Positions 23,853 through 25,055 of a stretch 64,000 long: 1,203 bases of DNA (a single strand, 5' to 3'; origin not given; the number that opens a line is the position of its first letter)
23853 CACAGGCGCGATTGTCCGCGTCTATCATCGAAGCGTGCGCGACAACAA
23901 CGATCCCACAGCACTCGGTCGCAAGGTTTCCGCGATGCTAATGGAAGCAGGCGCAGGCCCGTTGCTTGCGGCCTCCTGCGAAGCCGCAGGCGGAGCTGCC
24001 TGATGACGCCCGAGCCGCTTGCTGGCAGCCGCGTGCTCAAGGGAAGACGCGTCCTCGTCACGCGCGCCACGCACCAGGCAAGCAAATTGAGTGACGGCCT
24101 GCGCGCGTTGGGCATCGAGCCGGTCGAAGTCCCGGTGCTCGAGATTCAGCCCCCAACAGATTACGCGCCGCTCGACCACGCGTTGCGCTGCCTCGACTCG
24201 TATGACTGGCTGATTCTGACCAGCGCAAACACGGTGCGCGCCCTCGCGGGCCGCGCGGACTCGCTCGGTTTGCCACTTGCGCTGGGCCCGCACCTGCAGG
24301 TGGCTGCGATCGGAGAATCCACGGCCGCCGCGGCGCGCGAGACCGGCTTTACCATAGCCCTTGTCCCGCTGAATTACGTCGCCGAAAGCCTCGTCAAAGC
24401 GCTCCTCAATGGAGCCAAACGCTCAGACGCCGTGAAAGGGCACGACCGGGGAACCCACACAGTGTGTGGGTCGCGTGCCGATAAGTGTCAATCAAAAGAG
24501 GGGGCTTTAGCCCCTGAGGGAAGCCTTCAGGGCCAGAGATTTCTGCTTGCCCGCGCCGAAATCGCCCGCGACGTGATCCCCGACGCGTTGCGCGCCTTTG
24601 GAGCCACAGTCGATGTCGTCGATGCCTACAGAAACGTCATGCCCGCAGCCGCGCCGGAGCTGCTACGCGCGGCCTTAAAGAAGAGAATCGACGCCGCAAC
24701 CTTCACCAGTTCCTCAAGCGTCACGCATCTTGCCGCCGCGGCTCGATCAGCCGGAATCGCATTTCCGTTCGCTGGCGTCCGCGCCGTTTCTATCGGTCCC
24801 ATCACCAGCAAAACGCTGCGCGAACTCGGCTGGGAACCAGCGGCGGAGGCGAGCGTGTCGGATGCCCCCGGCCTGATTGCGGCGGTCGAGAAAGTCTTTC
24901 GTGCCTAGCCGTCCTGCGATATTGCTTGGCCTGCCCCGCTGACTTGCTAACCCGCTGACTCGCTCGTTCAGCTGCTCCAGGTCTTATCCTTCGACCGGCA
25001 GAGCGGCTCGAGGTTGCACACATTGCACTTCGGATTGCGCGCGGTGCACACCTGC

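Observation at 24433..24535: Intergenic-type hairpin repeat inserted in frame inside hemD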

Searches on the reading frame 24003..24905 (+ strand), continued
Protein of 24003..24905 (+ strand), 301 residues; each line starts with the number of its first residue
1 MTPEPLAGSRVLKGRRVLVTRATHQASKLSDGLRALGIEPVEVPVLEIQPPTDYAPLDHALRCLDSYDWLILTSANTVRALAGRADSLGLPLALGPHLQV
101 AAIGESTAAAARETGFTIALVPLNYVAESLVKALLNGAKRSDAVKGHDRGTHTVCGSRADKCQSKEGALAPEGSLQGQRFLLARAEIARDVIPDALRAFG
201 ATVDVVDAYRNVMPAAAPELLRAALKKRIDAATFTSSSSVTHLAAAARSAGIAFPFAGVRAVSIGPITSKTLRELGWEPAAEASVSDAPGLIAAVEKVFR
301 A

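Call 30: find_encoding_contigs(protein=P0016, flank=10000, max_places=1)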
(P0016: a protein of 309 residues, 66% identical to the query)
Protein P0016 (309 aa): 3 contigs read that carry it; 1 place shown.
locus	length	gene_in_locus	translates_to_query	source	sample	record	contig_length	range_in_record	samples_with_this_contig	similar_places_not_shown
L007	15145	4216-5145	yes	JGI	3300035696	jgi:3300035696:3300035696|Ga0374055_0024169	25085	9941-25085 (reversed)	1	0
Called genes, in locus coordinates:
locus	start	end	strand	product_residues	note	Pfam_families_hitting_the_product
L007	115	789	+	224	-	-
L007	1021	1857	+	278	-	PF01578:Cytochrom_C_asm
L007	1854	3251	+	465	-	PF05201:GlutR_N, PF01488:Shikimate_DH, PF00745:GlutR_dimer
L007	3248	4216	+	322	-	PF01379:Porphobil_deam, PF03900:Porphobil_deamC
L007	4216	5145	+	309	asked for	PF02602:HEM4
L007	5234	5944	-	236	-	PF00730:HhH-GPD, PF00633:HHH (weak)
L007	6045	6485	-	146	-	-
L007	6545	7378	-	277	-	PF06778:Chlor_dismutase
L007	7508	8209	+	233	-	PF09335:VTT_dom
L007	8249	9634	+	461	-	PF07994:NAD_binding_5, PF01658:Inos-1-P_synth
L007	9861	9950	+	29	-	-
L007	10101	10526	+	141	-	PF07366:SnoaL (weak), PF12680:SnoaL_2, PF13474:SnoaL_3 (weak), PF14534:DUF4440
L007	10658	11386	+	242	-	PF00440:TetR_N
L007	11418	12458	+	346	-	PF25919:BSH_CusB (faint), PF00364:Biotin_lipoyl (faint), PF25917:BSH_RND, PF25954:Beta-barrel_RND_2 (weak)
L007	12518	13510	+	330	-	PF00005:ABC_tran, PF13304:AAA_21 (faint), PF13732:DrrA1-3_C (weak)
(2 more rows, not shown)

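Call 31: find_encoding_contigs(protein=P0086, flank=10000, max_places=1)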
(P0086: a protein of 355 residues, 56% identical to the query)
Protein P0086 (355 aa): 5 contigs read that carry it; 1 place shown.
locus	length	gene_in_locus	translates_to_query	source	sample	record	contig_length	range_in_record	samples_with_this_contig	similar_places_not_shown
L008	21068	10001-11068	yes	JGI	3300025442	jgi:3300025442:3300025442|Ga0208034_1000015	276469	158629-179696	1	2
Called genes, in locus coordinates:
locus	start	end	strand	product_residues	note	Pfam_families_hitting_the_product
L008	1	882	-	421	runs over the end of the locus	PF03702:AnmK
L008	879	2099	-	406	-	PF00933:Glyco_hydro_3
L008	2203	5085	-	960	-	PF01624:MutS_I, PF05188:MutS_II, PF05192:MutS_III, PF05190:MutS_IV, PF00488:MutS_V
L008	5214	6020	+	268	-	-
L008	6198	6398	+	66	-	-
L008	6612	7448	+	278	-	PF01578:Cytochrom_C_asm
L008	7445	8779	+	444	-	PF05201:GlutR_N, PF01488:Shikimate_DH, PF03807:F420_oxidored (faint), PF00745:GlutR_dimer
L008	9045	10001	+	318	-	PF01379:Porphobil_deam, PF03900:Porphobil_deamC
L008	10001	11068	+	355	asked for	PF02602:HEM4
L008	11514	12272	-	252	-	PF00730:HhH-GPD, PF00633:HHH (weak)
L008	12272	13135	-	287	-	PF06778:Chlor_dismutase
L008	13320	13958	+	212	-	PF09335:VTT_dom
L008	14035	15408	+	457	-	PF07994:NAD_binding_5, PF01658:Inos-1-P_synth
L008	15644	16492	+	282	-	PF01842:ACT, PF00551:Formyl_trans_N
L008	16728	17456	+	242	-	PF00440:TetR_N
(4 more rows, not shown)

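Call 32: find_encoding_contigs(protein=P0024, flank=10000, max_places=1)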
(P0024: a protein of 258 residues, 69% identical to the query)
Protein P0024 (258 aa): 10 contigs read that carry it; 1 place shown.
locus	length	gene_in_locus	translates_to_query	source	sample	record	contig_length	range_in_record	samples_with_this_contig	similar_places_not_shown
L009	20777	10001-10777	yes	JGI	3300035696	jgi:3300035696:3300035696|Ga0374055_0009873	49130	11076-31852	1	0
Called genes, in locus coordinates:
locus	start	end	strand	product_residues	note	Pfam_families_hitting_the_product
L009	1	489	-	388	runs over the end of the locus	PF03702:AnmK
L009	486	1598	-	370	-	PF00933:Glyco_hydro_3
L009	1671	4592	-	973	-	PF01624:MutS_I, PF05188:MutS_II, PF05192:MutS_III, PF05190:MutS_IV, PF00488:MutS_V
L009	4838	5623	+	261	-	-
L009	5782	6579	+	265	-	-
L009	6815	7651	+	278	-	PF01578:Cytochrom_C_asm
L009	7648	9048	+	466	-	PF05201:GlutR_N, PF01488:Shikimate_DH, PF03807:F420_oxidored (weak), PF00745:GlutR_dimer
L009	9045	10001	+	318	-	PF01379:Porphobil_deam, PF03900:Porphobil_deamC (weak)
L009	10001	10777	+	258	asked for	PF02602:HEM4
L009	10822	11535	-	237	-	PF00730:HhH-GPD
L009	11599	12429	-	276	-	PF06778:Chlor_dismutase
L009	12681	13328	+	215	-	PF09335:VTT_dom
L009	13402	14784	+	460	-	PF07994:NAD_binding_5, PF01658:Inos-1-P_synth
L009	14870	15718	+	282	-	PF01842:ACT, PF00551:Formyl_trans_N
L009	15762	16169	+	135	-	PF07366:SnoaL, PF12680:SnoaL_2, PF13474:SnoaL_3 (weak), PF14534:DUF4440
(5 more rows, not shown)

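Call 40: find_related_loci(query=A2, collection=genome_contigs, flank=10000)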
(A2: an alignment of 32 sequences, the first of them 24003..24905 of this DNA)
Query A2 (301 aa) in genome_contigs; peptide patterns used: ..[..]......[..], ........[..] (x = any residue, [..] = any of these).
599 stretches matched a pattern (row limit reached: there are more); 500 encode a relative of the query (tblastn E <= 1e-3); the best 80 are kept; 80 distinct loci.
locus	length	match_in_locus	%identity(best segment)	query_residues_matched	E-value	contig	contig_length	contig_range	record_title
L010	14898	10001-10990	70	1-301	8e-125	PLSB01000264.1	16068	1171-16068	MAG: Acidobacteriaceae bacterium isolate bog_373 73.20120700_S1D.65_contig_21652, whole genome shotgun sequence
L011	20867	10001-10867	74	1-299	2e-122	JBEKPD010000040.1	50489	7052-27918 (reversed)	MAG: Terracidiphilus sp. isolate SPRUCE 456 SPRUCE_456_40, whole genome shotgun sequence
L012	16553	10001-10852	71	1-294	1e-122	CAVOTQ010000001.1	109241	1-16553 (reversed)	MAG: uncultured Acidobacteriota bacterium isolate MFD00082.bin.2.91 genome assembly, contig: contig_10680, whole genome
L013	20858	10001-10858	72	1-299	5e-121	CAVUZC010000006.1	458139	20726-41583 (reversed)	MAG: uncultured Acidobacteriota bacterium isolate MFD05512.bin.1.275 genome assembly, contig: contig_136, whole genome s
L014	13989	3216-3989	64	6-300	1e-107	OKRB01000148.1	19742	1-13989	Acidobacteriaceae bacterium SbA5 strain Peat soil MAG SbA5 genome assembly, contig: SBA5_Contig_86, whole genome shotgun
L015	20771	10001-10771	62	1-299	1e-105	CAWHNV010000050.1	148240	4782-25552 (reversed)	MAG: uncultured Acidobacteriota bacterium isolate MFD09567.bin.2.58 genome assembly, contig: contig_46139, whole genome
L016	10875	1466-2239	63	1-301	1e-105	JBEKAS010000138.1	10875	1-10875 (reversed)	MAG: Terracidiphilus sp. isolate SPRUCE 118 SPRUCE_118_138, whole genome shotgun sequence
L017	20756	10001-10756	64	12-300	1e-105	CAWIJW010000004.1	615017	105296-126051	MAG: uncultured Acidobacteriaceae bacterium isolate MFD03726.bin.1.229 genome assembly, contig: contig_25170, whole geno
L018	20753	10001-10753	63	12-299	2e-104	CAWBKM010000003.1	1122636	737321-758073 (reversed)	MAG: uncultured Acidobacteriaceae bacterium isolate MFD05512.bin.1.16 genome assembly, contig: contig_2124, whole genome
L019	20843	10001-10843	69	1-299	9e-104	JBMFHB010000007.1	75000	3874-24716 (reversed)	MAG: Terracidiphilus sp. isolate KM4311-13 NODE_7_length_75000_cov_7.613857, whole genome shotgun sequence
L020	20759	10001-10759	62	6-295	3e-103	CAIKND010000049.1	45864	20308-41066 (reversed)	MAG: uncultured Acidobacteriaceae bacterium isolate AM-2014_bin-0823 genome assembly, contig: bin-0823:049/241, whole ge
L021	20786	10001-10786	62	7-301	9e-103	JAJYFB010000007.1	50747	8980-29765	MAG: Acidobacteria bacterium isolate DBS1-1.bin82 NODE_967_length_50747_cov_1.418609, whole genome shotgun sequence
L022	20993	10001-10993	61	12-299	8e-103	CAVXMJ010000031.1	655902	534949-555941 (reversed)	MAG: uncultured Acidobacteriaceae bacterium isolate MFD04752.bin.2.39 genome assembly, contig: contig_4867, whole genome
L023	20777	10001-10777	61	1-296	2e-102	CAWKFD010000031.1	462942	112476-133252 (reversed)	MAG: uncultured Acidobacteriaceae bacterium isolate MFD04752.bin.1.84 genome assembly, contig: contig_5736, whole genome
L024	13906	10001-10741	63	12-295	2e-102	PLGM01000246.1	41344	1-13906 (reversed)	MAG: Acidobacteriaceae bacterium isolate bog_218 73.20110800_S3D.19_contig_2282, whole genome shotgun sequence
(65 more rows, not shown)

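Call 59: search_solved_structures(query=window:24003-24905:+, show_alignments=2, max_evalue=0.00001)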
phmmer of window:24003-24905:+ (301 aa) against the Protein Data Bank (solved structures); distinct sequences matched with E-value up to 0.00001: 1.
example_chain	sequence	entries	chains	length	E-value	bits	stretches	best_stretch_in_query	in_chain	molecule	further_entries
4es6_A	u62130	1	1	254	1e-06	31.8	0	177-295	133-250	Uroporphyrinogen-III synthase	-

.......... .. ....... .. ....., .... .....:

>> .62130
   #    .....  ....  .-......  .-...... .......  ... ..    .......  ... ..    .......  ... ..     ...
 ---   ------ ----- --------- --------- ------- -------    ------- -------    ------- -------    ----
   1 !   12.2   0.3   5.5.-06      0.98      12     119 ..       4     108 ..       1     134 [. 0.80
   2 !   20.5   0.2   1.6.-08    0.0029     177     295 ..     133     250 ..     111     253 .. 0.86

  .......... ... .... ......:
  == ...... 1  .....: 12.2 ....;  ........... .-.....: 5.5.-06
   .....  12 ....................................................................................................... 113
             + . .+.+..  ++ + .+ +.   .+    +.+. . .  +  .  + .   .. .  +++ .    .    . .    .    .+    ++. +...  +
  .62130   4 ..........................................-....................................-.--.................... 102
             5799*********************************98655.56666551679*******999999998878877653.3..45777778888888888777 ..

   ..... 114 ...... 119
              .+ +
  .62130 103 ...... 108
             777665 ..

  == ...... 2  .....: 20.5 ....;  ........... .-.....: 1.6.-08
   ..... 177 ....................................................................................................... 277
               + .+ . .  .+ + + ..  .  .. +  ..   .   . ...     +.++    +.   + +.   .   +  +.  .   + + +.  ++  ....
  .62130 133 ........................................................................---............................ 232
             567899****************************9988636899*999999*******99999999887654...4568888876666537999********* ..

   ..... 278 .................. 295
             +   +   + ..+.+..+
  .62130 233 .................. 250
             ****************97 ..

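Call 61: fold_search(model_id=the predicted structure, library=pdb)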
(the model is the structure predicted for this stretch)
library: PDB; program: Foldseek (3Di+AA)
matches with E <= 10: 1476; with E <= 0.001: 17
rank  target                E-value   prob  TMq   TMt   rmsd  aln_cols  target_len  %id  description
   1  3re1_B                5.0e-13  1.00  0.67  0.78   3.9       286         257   20  Crystal structure of uroporphyrinogen III synthase from Pseudomonas syringae pv. tomato DC3000 (released 2011-06-22)
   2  1jr2_A                6.4e-13  1.00  0.60  0.68   5.7       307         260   16  Structure of Uroporphyrinogen III Synthase (released 2001-11-07)
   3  1wd7_A                7.2e-13  1.00  0.45  0.51   7.4       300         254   22  Crystal Structure of Uroporphyrinogen III Synthase from an Extremely Thermophilic Bacterium Thermus thermophilus HB8 ( (released 2004-11-12)
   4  3re1_A                8.1e-13  1.00  0.67  0.80   3.4       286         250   19  Crystal structure of uroporphyrinogen III synthase from Pseudomonas syringae pv. tomato DC3000 (released 2011-06-22)
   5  1wcx                  1.3e-12  1.00  0.59  0.68   4.5       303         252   19  Crystal Structure of Mutant Uroporphyrinogen III Synthase from an Extremely Thermophilic Bacterium Thermus thermophilus  (released 2005-05-06)
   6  1wd7_B                1.4e-12  1.00  0.42  0.47   7.9       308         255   20  Crystal Structure of Uroporphyrinogen III Synthase from an Extremely Thermophilic Bacterium Thermus thermophilus HB8 ( (released 2004-11-12)
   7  3mw8                  3.3e-12  1.00  0.58  0.71   5.3       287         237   18  Crystal structure of an UROPORPHYRINOGEN-III SYNTHASE (Sama_3255) from SHEWANELLA AMAZONENSIS SB2B at 1.65 A resolution (released 2010-05-19)
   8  3d8t_B                3.5e-12  1.00  0.40  0.46   8.6       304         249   21  Thermus thermophilus Uroporphyrinogen III Synthase (released 2008-08-12)
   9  3d8r                  3.7e-12  1.00  0.45  0.52   7.6       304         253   21  Thermus thermophilus Uroporphyrinogen III Synthase (released 2008-08-05)
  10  4es6                  1.1e-11  1.00  0.61  0.72   5.4       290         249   22  Crystal structure of HemD (PA5259) from Pseudomonas aeruginosa (PAO1) at 2.22 A resolution (released 2013-01-09)
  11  3d8s                  1.1e-11  1.00  0.42  0.49   7.9       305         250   21  Thermus thermophilus Uroporphyrinogen III Synthase (released 2008-08-05)
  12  3d8t_A                2.2e-11  1.00  0.40  0.46   8.2       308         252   20  Thermus thermophilus Uroporphyrinogen III Synthase (released 2008-08-12)
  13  3p9z                  6.0e-08  1.00  0.52  0.71   5.2       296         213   15  Crystal structure of uroporphyrinogen-III synthetase from Helicobacter pylori 26695 (released 2010-11-03)
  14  1pn3_B                4.3e-05  0.69  0.17  0.14  23.2       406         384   14  Crystal Structure of TDP-epi-Vancosaminyltransferase GtfA in complexes with TDP and the acceptor substrate DVV. (released 2003-08-12)
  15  7th5_B                6.1e-04  0.57  0.17  0.18  20.2       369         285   11  Thermus thermophilus methylenetetrahydrofolate reductase (released 2023-01-18)
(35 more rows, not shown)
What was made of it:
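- On Uroporphyrinogen-III synthase (HemD, Pfam PF02602) - the host gene: Foldseek matches 3re1, 1jr2, 1wd7 and 4es6 at E from 5e-13 to 1e-11 (call 61).
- The fold matches solved U3S structures (call 61).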

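Call 81: list_cluster_members(proteins=[P0001])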
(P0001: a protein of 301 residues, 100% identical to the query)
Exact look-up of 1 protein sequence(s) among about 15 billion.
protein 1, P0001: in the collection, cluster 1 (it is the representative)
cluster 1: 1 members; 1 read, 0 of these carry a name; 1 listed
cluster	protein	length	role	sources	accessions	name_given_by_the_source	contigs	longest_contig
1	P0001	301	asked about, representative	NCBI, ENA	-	-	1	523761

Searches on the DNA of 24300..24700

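Call 8: search_rna_families(source=window, start=24300, end=24700, threshold=evalue, max_evalue=10, show_alignments=3)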
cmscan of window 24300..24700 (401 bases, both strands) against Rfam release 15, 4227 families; matches with E-value up to 10: 0.
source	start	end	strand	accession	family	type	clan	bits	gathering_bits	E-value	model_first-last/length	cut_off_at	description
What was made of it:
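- On Any curated RNA family (Rfam 15): No match over the hemD copy even at E up to 10 (call 8).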

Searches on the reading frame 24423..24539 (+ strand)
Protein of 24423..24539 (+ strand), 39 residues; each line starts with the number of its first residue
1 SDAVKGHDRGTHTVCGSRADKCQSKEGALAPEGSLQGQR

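Call 33: search_protein_representatives(alignment_id=A3)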
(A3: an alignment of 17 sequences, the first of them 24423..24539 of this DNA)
Query: 17 sequences, 32 profile positions. Proteins with E-value up to 0.001 (for the whole library): 1318; up to 1e-10: 98; up to 1e-30: 1. The best 150 are listed.
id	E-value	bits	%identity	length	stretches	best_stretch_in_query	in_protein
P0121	5.5e-32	125.1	-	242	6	3-27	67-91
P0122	3.9e-29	116.0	-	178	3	2-30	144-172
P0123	8.0e-26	105.4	-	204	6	3-26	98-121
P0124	3.7e-25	103.3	-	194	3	3-32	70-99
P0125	5.6e-23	96.3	-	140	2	2-28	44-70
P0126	8.1e-23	95.8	-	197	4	4-32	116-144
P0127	2.1e-20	88.1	-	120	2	4-30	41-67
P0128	1.2e-19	85.6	-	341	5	2-15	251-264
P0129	2.2e-19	84.8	-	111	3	3-28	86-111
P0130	3.8e-19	84.1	-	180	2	2-27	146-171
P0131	2.5e-18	81.5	-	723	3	2-25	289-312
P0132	4.0e-18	80.8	-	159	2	4-27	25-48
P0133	9.8e-18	79.5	-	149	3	4-28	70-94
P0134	2.2e-17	78.4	-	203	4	4-25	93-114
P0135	2.4e-17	78.3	-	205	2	1-28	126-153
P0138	1.5e-16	75.8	-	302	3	4-24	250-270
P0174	2.2e-13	65.7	-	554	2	4-26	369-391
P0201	2.7e-11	58.9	-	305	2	3-27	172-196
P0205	3.7e-11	58.5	-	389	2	3-26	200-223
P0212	6.4e-11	57.7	-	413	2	3-30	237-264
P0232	3.0e-10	55.6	-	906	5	4-25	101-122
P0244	8.0e-10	54.2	-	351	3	2-21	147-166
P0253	2.0e-09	53.0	-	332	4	4-18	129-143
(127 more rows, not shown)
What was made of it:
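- On RPE-like in-frame palindromic elements (functional class): 1318 representative proteins carry the peptide (call 33).
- The insert-peptide profile hits 1318 representative proteins (call 33).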

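Call 34: search_protein_families(library=pfam, proteins=[P0131, P0174, P0205, P0212, P0232, P0128, P0138, P0201, P0244, P0253], max_evalue=0.00001)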
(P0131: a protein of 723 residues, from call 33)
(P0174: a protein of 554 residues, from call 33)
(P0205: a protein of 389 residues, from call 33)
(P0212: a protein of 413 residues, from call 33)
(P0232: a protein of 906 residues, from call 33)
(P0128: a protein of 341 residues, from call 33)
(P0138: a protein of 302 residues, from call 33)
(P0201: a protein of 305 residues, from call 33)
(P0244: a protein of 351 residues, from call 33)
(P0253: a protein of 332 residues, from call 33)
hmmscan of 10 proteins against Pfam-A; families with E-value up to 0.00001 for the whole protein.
P0131 (723 aa): 1 family
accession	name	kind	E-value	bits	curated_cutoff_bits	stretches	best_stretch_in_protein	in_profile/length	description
PF02616.19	SMC_ScpA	-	1.4e-28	100.9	24.6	1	488-701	1-229/232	Segregation and condensation protein ScpA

P0174 (554 aa): 2 families
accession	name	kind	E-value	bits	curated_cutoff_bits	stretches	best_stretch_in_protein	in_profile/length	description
PF08245.18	Mur_ligase_M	-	2e-11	44.7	24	1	161-328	17-200/200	Mur ligase middle domain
PF02875.26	Mur_ligase_C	-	1.1e-07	33.2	28.4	0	458-532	42-123/127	Mur ligase, glutamate ligase domain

P0205 (389 aa): 0 families

P0212 (413 aa): 1 family
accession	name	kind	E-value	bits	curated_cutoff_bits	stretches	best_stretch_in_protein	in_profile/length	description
PF21948.1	LplA-B_cat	-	5.1e-34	118.4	27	2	60-174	18-123/200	Lipoyl protein ligase A/B catalytic domain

P0232 (906 aa): 2 families
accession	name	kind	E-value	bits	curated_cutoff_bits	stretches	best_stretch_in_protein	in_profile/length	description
PF14579.12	HHH_6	-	8.5e-17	61.6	25.6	1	340-399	23-84/90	Helix-hairpin-helix motif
PF12836.13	HHH_3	-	2e-06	28.3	27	1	344-390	16-61/65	Helix-hairpin-helix motif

P0128 (341 aa): 0 families

P0138 (302 aa): 0 families

P0201 (305 aa): 1 family
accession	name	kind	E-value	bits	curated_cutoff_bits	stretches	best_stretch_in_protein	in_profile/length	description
PF00919.26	UPF0004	-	2.7e-22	79.1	27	1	5-95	2-95/98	Uncharacterized protein family UPF0004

P0244 (351 aa): 1 family
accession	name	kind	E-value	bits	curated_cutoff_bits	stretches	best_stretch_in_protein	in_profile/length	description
PF02602.20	HEM4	-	2.9e-58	197.2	27.5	2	18-126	2-111/231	Uroporphyrinogen-III synthase HemD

P0253 (332 aa): 0 families
